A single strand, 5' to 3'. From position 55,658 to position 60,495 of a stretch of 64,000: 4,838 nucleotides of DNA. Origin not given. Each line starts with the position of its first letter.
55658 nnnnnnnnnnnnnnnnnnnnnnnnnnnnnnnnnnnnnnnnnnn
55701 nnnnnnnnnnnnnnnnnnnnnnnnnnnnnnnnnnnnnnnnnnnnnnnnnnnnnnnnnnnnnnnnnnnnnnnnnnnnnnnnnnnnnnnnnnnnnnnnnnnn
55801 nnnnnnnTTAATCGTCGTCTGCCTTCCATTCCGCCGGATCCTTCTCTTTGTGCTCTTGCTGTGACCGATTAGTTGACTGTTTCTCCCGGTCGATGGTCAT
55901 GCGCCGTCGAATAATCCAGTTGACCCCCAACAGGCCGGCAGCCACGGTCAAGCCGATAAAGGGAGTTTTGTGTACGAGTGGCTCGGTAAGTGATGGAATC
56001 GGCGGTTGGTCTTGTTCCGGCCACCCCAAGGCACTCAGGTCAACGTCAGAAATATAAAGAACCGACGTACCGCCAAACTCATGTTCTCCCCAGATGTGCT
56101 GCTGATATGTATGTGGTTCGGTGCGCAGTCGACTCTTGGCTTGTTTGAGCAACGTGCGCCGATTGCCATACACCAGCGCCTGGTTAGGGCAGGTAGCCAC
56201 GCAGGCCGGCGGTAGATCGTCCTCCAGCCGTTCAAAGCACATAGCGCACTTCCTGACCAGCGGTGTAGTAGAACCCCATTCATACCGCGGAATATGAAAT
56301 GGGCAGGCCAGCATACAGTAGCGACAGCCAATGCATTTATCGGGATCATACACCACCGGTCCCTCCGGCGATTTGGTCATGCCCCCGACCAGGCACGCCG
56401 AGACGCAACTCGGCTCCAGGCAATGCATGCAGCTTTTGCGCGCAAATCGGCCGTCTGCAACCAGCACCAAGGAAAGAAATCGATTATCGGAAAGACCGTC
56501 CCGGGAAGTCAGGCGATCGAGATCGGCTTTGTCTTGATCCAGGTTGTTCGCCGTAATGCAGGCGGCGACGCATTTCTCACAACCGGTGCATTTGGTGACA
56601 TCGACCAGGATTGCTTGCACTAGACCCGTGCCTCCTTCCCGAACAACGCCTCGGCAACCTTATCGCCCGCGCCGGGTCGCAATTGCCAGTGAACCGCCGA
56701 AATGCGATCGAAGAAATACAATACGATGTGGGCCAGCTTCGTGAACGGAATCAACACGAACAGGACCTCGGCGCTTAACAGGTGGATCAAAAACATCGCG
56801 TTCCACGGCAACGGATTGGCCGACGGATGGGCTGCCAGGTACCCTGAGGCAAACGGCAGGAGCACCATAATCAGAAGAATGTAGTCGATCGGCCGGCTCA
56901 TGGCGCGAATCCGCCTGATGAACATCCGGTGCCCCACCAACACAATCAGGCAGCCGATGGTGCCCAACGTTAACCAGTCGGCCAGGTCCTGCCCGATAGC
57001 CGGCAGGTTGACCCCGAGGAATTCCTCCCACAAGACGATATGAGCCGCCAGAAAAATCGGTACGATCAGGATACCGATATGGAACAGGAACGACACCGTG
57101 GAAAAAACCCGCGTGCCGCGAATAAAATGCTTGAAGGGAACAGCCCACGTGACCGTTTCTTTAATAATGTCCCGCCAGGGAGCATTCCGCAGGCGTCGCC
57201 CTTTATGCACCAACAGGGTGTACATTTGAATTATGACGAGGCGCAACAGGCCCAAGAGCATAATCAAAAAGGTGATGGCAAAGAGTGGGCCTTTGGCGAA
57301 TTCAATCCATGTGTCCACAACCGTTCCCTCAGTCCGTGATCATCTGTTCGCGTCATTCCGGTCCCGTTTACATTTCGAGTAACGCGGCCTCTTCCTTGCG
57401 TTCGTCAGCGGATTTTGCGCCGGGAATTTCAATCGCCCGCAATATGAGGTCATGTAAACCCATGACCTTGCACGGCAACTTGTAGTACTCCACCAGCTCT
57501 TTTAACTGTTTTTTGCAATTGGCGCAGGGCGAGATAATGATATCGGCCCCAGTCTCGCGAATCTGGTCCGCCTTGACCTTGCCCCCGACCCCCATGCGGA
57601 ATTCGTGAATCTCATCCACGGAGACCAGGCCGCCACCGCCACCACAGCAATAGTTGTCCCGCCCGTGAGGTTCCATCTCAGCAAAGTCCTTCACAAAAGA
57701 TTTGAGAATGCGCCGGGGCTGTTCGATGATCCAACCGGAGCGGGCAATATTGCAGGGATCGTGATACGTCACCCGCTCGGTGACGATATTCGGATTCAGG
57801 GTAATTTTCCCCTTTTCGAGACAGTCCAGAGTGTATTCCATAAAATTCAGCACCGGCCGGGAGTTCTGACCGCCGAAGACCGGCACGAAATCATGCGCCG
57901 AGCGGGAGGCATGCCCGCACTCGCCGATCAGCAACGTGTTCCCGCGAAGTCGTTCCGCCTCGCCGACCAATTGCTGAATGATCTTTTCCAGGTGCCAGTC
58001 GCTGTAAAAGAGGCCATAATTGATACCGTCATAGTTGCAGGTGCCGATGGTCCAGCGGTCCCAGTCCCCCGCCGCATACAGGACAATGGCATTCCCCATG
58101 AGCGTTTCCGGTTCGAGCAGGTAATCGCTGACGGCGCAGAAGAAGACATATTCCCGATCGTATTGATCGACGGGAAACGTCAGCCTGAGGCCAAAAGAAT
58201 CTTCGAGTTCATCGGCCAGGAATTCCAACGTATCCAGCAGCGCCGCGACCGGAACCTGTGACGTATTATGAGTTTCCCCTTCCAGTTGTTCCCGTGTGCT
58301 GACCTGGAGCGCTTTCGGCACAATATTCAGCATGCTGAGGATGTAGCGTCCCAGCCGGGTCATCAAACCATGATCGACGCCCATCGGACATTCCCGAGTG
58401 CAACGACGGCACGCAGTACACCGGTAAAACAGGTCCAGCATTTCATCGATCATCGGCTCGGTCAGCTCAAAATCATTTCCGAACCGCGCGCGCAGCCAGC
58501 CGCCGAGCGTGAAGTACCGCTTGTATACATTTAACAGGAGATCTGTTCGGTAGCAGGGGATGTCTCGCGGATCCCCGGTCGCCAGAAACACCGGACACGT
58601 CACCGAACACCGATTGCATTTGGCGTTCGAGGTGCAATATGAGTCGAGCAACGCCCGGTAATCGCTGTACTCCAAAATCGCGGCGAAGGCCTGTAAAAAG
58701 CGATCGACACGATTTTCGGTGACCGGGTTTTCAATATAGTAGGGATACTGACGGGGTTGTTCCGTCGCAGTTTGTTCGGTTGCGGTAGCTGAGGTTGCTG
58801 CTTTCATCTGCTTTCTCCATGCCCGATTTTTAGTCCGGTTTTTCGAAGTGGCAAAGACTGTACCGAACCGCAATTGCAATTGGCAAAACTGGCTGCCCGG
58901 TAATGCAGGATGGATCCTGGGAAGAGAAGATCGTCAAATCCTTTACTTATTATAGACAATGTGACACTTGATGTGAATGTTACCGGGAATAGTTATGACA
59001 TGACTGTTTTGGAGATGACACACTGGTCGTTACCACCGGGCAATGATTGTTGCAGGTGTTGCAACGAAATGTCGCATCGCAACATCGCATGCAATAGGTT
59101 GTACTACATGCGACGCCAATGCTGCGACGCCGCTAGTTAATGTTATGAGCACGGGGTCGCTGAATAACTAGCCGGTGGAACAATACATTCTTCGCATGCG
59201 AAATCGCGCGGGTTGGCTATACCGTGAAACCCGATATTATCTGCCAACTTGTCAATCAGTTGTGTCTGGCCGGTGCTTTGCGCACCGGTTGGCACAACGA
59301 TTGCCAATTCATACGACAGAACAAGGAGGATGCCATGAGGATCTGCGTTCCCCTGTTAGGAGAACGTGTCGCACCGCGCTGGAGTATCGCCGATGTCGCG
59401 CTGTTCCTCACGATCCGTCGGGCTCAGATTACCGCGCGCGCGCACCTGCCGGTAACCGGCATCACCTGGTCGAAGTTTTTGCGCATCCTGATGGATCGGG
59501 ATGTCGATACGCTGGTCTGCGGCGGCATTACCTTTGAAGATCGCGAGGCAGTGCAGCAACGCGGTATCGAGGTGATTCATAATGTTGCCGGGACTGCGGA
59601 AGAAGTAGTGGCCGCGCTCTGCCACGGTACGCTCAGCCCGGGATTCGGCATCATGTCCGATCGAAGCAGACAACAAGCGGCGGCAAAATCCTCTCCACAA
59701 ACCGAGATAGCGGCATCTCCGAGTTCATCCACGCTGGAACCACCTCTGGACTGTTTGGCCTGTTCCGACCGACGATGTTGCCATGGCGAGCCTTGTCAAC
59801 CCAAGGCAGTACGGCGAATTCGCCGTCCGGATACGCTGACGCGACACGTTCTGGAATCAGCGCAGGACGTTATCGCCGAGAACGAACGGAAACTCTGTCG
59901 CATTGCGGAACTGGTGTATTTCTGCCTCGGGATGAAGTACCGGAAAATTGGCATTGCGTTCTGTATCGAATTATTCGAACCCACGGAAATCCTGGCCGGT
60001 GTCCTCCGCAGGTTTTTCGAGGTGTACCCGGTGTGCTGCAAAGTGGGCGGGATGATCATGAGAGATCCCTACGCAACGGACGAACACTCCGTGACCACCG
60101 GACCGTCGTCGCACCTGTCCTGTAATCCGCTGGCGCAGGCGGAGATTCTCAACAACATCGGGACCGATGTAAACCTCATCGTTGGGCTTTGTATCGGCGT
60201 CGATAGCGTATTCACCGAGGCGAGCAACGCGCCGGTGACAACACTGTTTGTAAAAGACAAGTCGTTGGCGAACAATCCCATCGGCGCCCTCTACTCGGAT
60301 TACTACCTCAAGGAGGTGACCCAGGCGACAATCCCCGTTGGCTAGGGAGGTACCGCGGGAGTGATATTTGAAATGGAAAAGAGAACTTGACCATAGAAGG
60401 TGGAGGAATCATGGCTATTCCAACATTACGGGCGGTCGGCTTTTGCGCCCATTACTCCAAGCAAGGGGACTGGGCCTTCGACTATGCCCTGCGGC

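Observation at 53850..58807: DsrMKJOP/Hmc-like membrane redox complex with the cytochrome c module fused to the NrfD-like subunit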

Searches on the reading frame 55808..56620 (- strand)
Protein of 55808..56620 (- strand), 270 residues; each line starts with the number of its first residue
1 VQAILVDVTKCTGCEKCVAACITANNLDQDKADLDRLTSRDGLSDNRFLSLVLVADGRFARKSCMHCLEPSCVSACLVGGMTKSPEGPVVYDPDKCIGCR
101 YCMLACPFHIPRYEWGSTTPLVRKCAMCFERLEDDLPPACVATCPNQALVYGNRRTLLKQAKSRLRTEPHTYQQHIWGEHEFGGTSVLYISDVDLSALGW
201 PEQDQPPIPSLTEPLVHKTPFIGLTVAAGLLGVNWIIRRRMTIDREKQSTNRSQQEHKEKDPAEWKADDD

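Call 3: search_protein_families(library=pfam, proteins=[window:55808-56620:-], max_evalue=0.01)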
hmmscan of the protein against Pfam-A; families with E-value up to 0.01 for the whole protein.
window:55808-56620:- (270 aa): 10 families
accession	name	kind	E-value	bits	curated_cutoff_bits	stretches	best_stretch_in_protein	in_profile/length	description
PF13247.11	Fer4_11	-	2.7e-21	76.1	26.2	1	59-154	5-100/100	4Fe-4S dicluster domain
PF13237.11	Fer4_10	-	8e-12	45.3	25.5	2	89-145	2-53/53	4Fe-4S dicluster domain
PF13187.11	Fer4_9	-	8.4e-12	45.4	27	2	95-148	1-51/52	4Fe-4S dicluster domain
PF12838.12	Fer4_7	-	1.1e-10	42.2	27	2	64-109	2-51/52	4Fe-4S dicluster domain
PF12837.12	Fer4_6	-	5.6e-10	39.1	25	2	89-110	2-23/24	4Fe-4S binding domain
PF00037.32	Fer4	-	8.8e-09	35.3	21.1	2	89-110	1-22/24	4Fe-4S binding domain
PF12797.12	Fer4_2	-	2.9e-08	33.6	24.5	2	88-108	2-22/22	4Fe-4S binding domain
PF13459.11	Fer4_15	-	0.00017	22.6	22.4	1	4-64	1-59/66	4Fe-4S single cluster domain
PF14697.11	Fer4_21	-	0.00022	21.7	35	1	61-108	5-53/59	4Fe-4S dicluster domain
PF12800.12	Fer4_4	-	0.0014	19.2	24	0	93-108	1-16/17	4Fe-4S binding domain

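Call 4: search_protein_families(library=ncbifam, proteins=[window:55808-56620:-], max_evalue=0.01)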
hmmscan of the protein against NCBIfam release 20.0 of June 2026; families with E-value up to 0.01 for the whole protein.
window:55808-56620:- (270 aa): 35 families (the best 25 are shown)
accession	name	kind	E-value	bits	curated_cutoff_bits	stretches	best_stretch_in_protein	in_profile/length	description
NF045715.1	sulf_resp_HmcB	equivalog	5e-70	236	420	1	2-251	37-296/307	sulfate respiration complex iron-sulfur protein HmcB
NF008134.0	PRK10882.1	equivalog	1.2e-58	198.7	263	1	3-251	40-326/329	hydrogenase 2 operon protein HybA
TIGR01582.1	FDH-beta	equivalog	1e-31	110.1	334.7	1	3-190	23-220/283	formate dehydrogenase subunit beta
TIGR02951.1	DMSO_dmsB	equivalog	7.5e-29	100.8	214.1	1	5-157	5-156/161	DMSO/selenate family reductase complex B subunit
NF045797.1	DsrO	equivalog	3.9e-27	95.2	200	1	3-171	45-215/235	sulfate reduction electron transfer complex DsrMKJOP subunit DsrO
TIGR03149.1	cyt_nit_nrfC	equivalog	6.5e-23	81.3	377.6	1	3-158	40-188/225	cytochrome c nitrite reductase Fe-S protein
NF011569.0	PRK14993.1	equivalog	7.8e-22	77.9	416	1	3-176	45-206/244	tetrathionate reductase subunit TtrB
NF041782.1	mnquin_red_QrcC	equivalog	2.2e-21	76.6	400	1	4-116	3-121/239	menaquinone reductase iron-sulfur cluster-binding subunit QrcC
NF009408.0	PRK12769.1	equivalog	9.2e-20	70.3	1003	1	3-173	4-166/659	formate-dependent uric acid utilization protein AegA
NF041715.1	arsenate_red_ArrB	equivalog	1.1e-19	70.9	450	2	4-110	5-103/233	arsenate respiratory reductase iron-sulfur subunit ArrB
TIGR03478.1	DMSO_red_II_bet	subfamily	5.3e-19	68.3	480.7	1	62-153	129-219/321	DMSO reductase family type II enzyme, iron-sulfur subunit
NF038355.1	FDH3_beta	equivalog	2.6e-17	63.4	240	1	4-128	5-121/180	formate dehydrogenase FDH3 subunit beta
NF042979.1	EthbenzDh_ebdB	equivalog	2.8e-16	59.3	740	1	62-153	151-241/354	ethylbenzene dehydrogenase subunit beta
NF009451.0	PRK12809.1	equivalog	3.9e-16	58.5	1154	1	4-159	5-144/639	formate-dependent uric acid utilization protein YgfT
TIGR01660.1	narH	equivalog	2.3e-15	56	524.05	1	62-145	181-263/492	nitrate reductase subunit beta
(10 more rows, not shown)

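Call 27: search_solved_structures(query=window:55808-56620:-, max_evalue=0.0001)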
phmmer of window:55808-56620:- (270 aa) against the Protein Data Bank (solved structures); distinct sequences matched with E-value up to 0.0001: 27.
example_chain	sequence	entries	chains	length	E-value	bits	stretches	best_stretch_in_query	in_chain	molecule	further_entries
1kqf_B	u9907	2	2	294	1.1e-25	93.5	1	3-191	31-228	FORMATE DEHYDROGENASE, NITRATE-INDUCIBLE, IRON-SULFUR SUBUNIT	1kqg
2vpw_B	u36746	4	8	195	6.9e-18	67.9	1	3-154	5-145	NRFC PROTEIN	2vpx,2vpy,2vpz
30gj_B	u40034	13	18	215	6.5e-17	64.6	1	4-180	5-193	Formate dehydrogenase, beta subunit, putative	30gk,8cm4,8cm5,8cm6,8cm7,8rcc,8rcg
8rc8_B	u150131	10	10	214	7e-17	64.5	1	4-180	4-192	Formate dehydrogenase, beta subunit, putative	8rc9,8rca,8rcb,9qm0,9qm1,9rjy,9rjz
6sdr_B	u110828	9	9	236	9.5e-17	64.1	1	4-180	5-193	Formate dehydrogenase, beta subunit, putative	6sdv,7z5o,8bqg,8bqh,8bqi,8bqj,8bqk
1q16_B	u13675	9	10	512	1.3e-16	63.7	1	60-148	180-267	Respiratory nitrate reductase 1 beta chain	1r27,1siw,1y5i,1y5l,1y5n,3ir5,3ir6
6cz7_B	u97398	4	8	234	2.2e-16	62.9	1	4-113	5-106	4Fe-4S ferredoxin, iron-sulfur binding domain protein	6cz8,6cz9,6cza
1y4z_B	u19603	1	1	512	4e-16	62.1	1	60-148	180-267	Respiratory nitrate reductase 1 beta chain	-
4ydd_B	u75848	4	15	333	8.4e-16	61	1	61-152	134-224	DMSO reductase family type II enzyme, iron-sulfur subunit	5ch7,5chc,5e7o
3egw_B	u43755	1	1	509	8.4e-16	61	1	60-148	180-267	Respiratory nitrate reductase 1 beta chain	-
2ivf_B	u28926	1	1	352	6.4e-15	58.1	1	61-153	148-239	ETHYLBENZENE DEHYDROGENASE BETA-SUBUNIT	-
9mqx_E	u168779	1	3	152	6.6e-15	58.1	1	60-161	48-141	Fe-S-cluster-containing hydrogenase subunit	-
6f0k_B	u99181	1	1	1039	7.9e-14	54.5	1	3-117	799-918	Fe-S-cluster-containing hydrogenase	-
7qv7_B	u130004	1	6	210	1.6e-11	47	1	63-152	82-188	Hydrogen dependent carbon dioxide reductase subunit HycB4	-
1h0h_B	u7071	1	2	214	6.1e-10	41.8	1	4-167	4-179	FORMATE DEHYDROGENASE SUBUNIT BETA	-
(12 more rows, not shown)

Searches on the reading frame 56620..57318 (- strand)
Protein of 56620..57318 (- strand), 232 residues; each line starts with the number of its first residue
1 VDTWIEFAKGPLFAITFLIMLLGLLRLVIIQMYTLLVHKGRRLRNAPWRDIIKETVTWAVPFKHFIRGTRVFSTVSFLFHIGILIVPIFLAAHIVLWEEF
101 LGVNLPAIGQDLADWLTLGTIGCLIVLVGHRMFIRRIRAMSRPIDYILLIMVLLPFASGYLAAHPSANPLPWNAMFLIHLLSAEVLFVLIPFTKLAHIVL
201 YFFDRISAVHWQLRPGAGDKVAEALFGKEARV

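Call 3: search_protein_families(library=pfam, proteins=[window:56620-57318:-], max_evalue=0.01)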
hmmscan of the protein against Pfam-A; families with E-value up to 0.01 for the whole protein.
window:56620-57318:- (232 aa): 1 family
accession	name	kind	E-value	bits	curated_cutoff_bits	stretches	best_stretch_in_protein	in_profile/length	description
PF02665.19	Nitrate_red_gam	-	0.00022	21.3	22.9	1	173-200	174-201/217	Nitrate reductase gamma subunit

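Call 4: search_protein_families(library=ncbifam, proteins=[window:56620-57318:-], max_evalue=0.01)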
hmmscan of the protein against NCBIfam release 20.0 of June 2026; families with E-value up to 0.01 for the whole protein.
window:56620-57318:- (232 aa): 4 families
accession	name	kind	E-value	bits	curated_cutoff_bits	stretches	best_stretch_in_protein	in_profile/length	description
NF045723.1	memb_anch_TmcC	equivalog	4.5e-40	137.5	240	1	4-205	3-202/218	TmcC family electron transfer complex membrane anchor subunit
NF045716.1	sulf_resp_HmcE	equivalog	9.1e-37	126.9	275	1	6-206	3-205/226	sulfate respiration complex protein HmcE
NF038018.1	qmoC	equivalog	1e-05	25.2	300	1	43-199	189-352/360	quinone-interacting membrane-bound oxidoreductase complex subunit QmoC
TIGR00351.1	narI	equivalog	5.7e-05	23.1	105.55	1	70-164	46-145/225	respiratory nitrate reductase subunit gamma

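Call 28: search_solved_structures(query=window:56620-57318:-, max_evalue=0.1)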
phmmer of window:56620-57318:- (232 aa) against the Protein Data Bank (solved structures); distinct sequences matched with E-value up to 0.1: 4.
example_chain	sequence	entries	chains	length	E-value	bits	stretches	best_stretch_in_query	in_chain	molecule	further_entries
1y5l_C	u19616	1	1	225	0.012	18.6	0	70-175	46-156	Respiratory nitrate reductase 1 gamma chain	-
1q16_C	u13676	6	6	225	0.021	17.9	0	70-175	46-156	Respiratory nitrate reductase 1 gamma chain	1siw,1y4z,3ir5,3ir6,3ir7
1y5i_C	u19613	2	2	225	0.023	17.8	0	70-175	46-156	Respiratory nitrate reductase 1 gamma chain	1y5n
3egw_C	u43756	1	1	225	0.039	17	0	70-175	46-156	Respiratory nitrate reductase 1 gamma chain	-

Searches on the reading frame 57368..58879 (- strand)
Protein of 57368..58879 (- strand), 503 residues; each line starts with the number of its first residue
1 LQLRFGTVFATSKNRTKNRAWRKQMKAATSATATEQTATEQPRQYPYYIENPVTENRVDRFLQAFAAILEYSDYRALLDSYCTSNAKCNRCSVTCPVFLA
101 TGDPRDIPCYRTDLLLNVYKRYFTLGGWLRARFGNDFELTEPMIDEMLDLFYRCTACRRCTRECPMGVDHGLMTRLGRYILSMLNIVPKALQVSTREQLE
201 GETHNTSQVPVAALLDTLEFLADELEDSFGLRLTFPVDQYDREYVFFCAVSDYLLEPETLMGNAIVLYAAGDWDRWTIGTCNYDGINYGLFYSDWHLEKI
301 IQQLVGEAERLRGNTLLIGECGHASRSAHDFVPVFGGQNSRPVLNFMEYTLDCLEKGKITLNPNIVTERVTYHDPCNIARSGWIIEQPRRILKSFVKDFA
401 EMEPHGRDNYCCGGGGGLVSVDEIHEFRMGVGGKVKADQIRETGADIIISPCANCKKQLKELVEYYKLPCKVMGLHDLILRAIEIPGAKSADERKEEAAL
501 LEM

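Call 3: search_protein_families(library=pfam, proteins=[window:57368-58879:-], max_evalue=0.01)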
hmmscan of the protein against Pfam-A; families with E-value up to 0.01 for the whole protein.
window:57368-58879:- (503 aa): 6 families
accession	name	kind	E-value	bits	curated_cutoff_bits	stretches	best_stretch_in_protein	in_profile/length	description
PF02754.22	CCG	-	4.7e-15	55.9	20.6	1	370-460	1-85/85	Cysteine-rich domain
PF13183.11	Fer4_8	-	7.7e-09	36.4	27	1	87-168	7-68/68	4Fe-4S dicluster domain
PF13534.11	Fer4_17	-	2.2e-05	25.4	22.2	1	87-169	4-61/61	4Fe-4S dicluster domain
PF13237.11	Fer4_10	-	0.00038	20.8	25.5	1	153-171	8-22/53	4Fe-4S dicluster domain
PF12838.12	Fer4_7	-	0.0072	17.2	27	0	87-168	4-52/52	4Fe-4S dicluster domain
PF12797.12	Fer4_2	-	0.0092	16.4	24.5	1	152-165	8-21/22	4Fe-4S binding domain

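Call 4: search_protein_families(library=ncbifam, proteins=[window:57368-58879:-], max_evalue=0.01)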
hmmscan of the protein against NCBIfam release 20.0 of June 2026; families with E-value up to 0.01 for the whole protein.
window:57368-58879:- (503 aa): 11 families
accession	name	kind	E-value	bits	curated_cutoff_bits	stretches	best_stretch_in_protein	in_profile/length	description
NF045796.1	DsrK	equivalog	1.5e-84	284.2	400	1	45-485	15-437/453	sulfate reduction electron transfer complex DsrMKJOP subunit DsrK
NF045711.1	sulf_resp_HmcF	equivalog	7.6e-63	212.9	750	1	77-487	54-453/457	sulfate respiration complex iron-sulfur protein HmcF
NF045724.1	ferredox_TmcB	equivalog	1.1e-55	188.9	735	1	56-484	15-429/430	electron transfer complex ferredoxin TmcB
NF004898.0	PRK06259.1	equivalog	4.9e-22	78.2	385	1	360-482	369-487/488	fumarate reductase (CoM/CoB) subunit TfrB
NF045670.1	quin_L_LdhH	equivalog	7.6e-14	50.9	800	1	343-478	576-704/706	L-lactate dehydrogenase (quinone) large subunit LdhH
NF008369.0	PRK11168.1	equivalog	1.4e-13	50.6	278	1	343-462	271-383/401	anaerobic glycerol-3-phosphate dehydrogenase subunit C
TIGR03379.1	glycerol3P_GlpC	equivalog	1.7e-11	43.5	279.9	1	348-461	273-379/397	anaerobic glycerol-3-phosphate dehydrogenase subunit GlpC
NF008434.0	PRK11274.1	equivalog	7.4e-08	31.7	333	1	152-200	73-120/409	glycolate oxidase subunit GlcF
NF045663.1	diclust_near_Sec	equivalog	6.7e-05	21.2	530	1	364-460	530-619/759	pyridine nucleotide-disulfide oxidoreductase/dicluster-binding protein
TIGR03288.1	CoB_CoM_SS_B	equivalog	0.003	16.9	345.15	1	409-459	190-237/290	CoB--CoM heterodisulfide reductase subunit B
TIGR00273.1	TIGR00273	equivalog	0.0071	15.3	444.8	0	144-175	335-366/432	LutB/LldF family L-lactate oxidation iron-sulfur protein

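Call 26: search_solved_structures(query=window:57368-58879:-, max_evalue=0.01, show_alignments=1)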
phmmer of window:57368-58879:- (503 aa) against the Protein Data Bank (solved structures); distinct sequences matched with E-value up to 0.01: 6.
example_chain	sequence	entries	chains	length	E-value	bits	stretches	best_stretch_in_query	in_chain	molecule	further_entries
9ojn_A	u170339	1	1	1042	6.9e-10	41.3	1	368-461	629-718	Iron-sulfur-binding reductase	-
9kpt_B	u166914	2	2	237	0.00059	21.7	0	142-173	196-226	Succinate dehydrogenase [ubiquinone] iron-sulfur subunit, mitochondrial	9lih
9kq3_B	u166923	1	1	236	0.00061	21.7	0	142-173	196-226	Succinate dehydrogenase [ubiquinone] iron-sulfur subunit, mitochondrial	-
9lig_B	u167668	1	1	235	0.00062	21.7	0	142-173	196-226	Succinate dehydrogenase [ubiquinone] iron-sulfur subunit, mitochondrial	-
9kps_B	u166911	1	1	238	0.00062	21.6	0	142-173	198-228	Succinate dehydrogenase [ubiquinone] iron-sulfur subunit, mitochondrial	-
9qdl_B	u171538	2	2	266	0.0018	20.1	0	142-173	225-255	Succinate dehydrogenase [ubiquinone] iron-sulfur subunit, mitochondrial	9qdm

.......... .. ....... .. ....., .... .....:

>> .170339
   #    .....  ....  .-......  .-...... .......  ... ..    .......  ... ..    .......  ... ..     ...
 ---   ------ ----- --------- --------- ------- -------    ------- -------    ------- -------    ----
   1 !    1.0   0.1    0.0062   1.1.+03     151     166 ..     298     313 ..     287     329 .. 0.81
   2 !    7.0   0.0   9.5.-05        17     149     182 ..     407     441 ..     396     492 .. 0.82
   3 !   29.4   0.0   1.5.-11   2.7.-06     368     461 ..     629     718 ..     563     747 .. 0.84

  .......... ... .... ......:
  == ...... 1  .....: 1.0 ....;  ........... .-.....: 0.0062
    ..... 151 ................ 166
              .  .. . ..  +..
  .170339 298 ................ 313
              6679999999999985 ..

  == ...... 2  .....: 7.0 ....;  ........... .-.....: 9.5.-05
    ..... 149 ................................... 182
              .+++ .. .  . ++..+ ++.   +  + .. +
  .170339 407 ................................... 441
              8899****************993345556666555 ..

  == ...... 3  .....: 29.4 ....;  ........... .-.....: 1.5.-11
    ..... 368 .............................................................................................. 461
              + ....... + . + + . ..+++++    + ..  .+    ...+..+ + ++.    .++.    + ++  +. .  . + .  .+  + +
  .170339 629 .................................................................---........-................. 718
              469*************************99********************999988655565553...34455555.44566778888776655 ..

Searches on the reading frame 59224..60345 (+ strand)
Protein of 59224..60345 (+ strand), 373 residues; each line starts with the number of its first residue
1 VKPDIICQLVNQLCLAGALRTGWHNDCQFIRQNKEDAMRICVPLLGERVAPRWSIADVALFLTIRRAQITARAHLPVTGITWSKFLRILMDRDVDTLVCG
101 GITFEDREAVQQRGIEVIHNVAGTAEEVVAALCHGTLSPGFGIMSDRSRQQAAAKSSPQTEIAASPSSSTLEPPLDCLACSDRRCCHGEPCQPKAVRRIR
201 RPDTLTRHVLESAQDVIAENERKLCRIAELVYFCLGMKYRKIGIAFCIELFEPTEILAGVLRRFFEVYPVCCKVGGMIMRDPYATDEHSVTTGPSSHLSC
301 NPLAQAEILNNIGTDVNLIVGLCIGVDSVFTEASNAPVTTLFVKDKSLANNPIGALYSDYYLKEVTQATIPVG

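Call 3: search_protein_families(library=pfam, proteins=[window:59224-60345:+], max_evalue=0.01)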
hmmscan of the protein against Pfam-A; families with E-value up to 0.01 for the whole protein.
window:59224-60345:+ (373 aa): 2 families
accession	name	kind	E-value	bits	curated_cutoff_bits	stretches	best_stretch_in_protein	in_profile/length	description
PF08901.16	DUF1847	-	4.9e-36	124.1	25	1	203-341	19-157/157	Protein of unknown function (DUF1847)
PF02579.22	Nitro_FeMo-Co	-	2.8e-06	28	26.3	1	84-132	44-92/94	Dinitrogenase iron-molybdenum cofactor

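Call 66: search_protein_families(library=ncbifam, proteins=[window:59332-60345:+], max_evalue=0.1)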
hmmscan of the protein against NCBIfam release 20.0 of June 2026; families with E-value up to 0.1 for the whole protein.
window:59332-60345:+ (337 aa): 1 family
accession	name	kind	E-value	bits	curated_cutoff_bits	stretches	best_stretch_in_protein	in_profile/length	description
NF041136.1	MrpORP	equivalog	6.6e-06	25.6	450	1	2-100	265-364/365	iron-sulfur cluster carrier protein MrpORP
